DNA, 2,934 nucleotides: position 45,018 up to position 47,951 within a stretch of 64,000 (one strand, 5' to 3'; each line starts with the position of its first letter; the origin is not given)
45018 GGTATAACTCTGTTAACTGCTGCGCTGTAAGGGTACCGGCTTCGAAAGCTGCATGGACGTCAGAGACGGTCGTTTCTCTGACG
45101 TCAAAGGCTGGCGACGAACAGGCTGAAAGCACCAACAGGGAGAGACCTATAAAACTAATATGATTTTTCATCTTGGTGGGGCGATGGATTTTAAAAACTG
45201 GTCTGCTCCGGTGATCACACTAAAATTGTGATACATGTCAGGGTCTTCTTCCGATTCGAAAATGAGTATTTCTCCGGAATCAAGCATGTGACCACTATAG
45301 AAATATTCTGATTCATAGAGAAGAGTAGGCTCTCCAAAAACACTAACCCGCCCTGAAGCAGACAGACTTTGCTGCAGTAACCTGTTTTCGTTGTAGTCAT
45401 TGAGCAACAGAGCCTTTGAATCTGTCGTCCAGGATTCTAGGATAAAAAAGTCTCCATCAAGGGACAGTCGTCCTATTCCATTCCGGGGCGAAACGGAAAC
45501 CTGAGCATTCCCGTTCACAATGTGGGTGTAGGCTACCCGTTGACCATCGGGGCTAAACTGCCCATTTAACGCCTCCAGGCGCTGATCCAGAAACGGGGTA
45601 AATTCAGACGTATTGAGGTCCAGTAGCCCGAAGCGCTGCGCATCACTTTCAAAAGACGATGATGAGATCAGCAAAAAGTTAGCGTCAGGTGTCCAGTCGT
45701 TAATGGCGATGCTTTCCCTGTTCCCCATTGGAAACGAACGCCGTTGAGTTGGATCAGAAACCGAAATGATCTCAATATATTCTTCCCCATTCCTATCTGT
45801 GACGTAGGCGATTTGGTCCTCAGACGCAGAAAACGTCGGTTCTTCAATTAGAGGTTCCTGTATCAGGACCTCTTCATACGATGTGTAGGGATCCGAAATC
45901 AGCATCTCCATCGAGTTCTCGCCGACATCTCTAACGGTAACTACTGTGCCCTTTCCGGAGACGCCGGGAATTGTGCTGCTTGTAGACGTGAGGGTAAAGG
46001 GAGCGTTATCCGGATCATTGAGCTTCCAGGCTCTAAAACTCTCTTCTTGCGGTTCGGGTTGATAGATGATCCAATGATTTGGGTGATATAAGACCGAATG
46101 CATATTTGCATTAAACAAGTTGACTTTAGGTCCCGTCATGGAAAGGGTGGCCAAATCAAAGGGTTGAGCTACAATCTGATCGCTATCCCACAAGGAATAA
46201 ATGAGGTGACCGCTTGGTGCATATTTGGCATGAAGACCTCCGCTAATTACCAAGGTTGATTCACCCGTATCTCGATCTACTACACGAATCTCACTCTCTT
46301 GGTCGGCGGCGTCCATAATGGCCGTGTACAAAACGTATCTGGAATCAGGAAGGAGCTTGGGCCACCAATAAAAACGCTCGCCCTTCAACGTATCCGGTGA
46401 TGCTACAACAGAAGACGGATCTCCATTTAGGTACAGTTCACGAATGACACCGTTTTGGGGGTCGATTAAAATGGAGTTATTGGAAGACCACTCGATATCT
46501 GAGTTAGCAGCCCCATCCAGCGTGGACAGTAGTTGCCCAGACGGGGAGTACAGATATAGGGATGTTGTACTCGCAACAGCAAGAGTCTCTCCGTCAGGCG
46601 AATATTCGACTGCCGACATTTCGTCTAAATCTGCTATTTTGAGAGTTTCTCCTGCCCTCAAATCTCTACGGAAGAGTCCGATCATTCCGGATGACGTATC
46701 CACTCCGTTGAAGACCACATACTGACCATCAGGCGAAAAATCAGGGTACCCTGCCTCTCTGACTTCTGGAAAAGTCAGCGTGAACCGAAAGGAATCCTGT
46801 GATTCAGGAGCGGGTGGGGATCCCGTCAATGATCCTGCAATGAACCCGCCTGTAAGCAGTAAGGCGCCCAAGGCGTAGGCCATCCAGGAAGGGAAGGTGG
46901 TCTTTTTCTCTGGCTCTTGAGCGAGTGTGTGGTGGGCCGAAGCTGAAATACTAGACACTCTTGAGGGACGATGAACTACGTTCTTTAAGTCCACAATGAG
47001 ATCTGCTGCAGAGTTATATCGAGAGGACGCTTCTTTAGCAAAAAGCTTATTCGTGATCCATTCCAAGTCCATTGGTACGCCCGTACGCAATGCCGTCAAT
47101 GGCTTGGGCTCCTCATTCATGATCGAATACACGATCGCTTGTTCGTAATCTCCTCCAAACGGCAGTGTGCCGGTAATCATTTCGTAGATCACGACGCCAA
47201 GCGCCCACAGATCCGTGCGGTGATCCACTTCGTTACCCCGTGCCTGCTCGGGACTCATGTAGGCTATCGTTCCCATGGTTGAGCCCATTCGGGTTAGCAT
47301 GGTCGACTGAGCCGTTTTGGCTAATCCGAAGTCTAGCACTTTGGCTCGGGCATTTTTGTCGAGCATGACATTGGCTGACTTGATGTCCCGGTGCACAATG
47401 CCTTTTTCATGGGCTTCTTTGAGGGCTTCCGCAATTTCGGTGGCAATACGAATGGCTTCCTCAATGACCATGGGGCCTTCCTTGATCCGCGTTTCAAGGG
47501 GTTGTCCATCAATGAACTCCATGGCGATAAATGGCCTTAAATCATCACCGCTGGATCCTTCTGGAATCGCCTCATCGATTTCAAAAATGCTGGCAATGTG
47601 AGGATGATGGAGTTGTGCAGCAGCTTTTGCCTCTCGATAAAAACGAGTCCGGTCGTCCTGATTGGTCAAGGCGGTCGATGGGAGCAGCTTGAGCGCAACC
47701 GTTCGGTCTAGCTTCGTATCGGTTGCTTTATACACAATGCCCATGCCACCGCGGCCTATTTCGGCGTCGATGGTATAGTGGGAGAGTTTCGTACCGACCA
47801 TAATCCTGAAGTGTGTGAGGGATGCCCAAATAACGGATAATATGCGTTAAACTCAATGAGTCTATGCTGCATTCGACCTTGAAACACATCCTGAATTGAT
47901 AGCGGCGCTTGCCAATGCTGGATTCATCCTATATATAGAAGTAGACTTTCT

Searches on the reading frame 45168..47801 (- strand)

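Call 47: search_protein_families(library=ncbifam, proteins=[window:45168-47801:-], max_evalue=0.001)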
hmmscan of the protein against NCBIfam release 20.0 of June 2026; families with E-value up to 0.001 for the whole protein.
window:45168-47801:- (877 aa): 22 families
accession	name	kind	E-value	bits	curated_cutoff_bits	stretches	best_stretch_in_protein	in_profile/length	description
NF033483.0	PknB_PASTA_kin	equivalog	2.9e-94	317.1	450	1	9-284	9-277/563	Stk1 family PASTA domain-containing Ser/Thr kinase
NF052427.1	StpK7MSMEG_1200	equivalog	4.5e-66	223.6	900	1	1-317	1-307/601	serine/threonine protein kinase StpK7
NF047741.1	antiphage_MADS6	equivalog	2.7e-47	161.6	460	2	110-292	295-473/612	methylation-associated defense system protein kinase MAD6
NF009651.0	PRK13184.1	equivalog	2.3e-40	138.4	839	1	7-277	2-292/932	serine/threonine-protein kinase PknD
TIGR03903.1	TOMM_kin_cyc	equivalog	5.5e-36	123.9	705.75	1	33-269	4-241/1267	TOMM system kinase/cyclase fusion protein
NF053615.1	SerThrKinAfsKStmc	equivalog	3.6e-31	108.6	1300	1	12-289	18-281/809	protein serine/threonine kinase AfsK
NF038150.1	lanthi_synth_IV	equivalog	4.1e-25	88.3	650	1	8-220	190-401/851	class IV lanthionine synthetase LanL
TIGR02800.1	propeller_TolB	equivalog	4.6e-17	62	343.15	2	353-413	196-255/418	Tol-Pal system beta propeller repeat protein TolB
NF033442.0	BREX_PglW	equivalog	1.2e-15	56.4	990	1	9-220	514-715/1391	BREX system serine/threonine kinase PglW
NF038151.1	lanthi_synth_III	equivalog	1.7e-15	56.5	575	1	9-209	222-423/833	class III lanthionine synthetase LanKC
NF043056.1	T4SS_LegK1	equivalog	1.1e-10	40.7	550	1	14-206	78-281/516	Dot/Icm T4SS effector kinase LegK1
TIGR03724.2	arch_bud32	equivalog_domain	1.6e-09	37.5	125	1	91-166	69-136/193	KEOPS complex kinase/ATPase Bud32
NF011464.0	PRK14879.1-7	equivalog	2.8e-09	37.1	246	1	91-164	82-152/221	Kae1-associated kinase Bud32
NF058632.1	SerThrKinPrkT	equivalog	4.2e-08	32.6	280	1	7-159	21-163/322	serine/threonine protein kinase PrkT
NF011463.0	PRK14879.1-4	equivalog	1.6e-07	31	188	1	79-165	82-164/237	Kae1-associated kinase Bud32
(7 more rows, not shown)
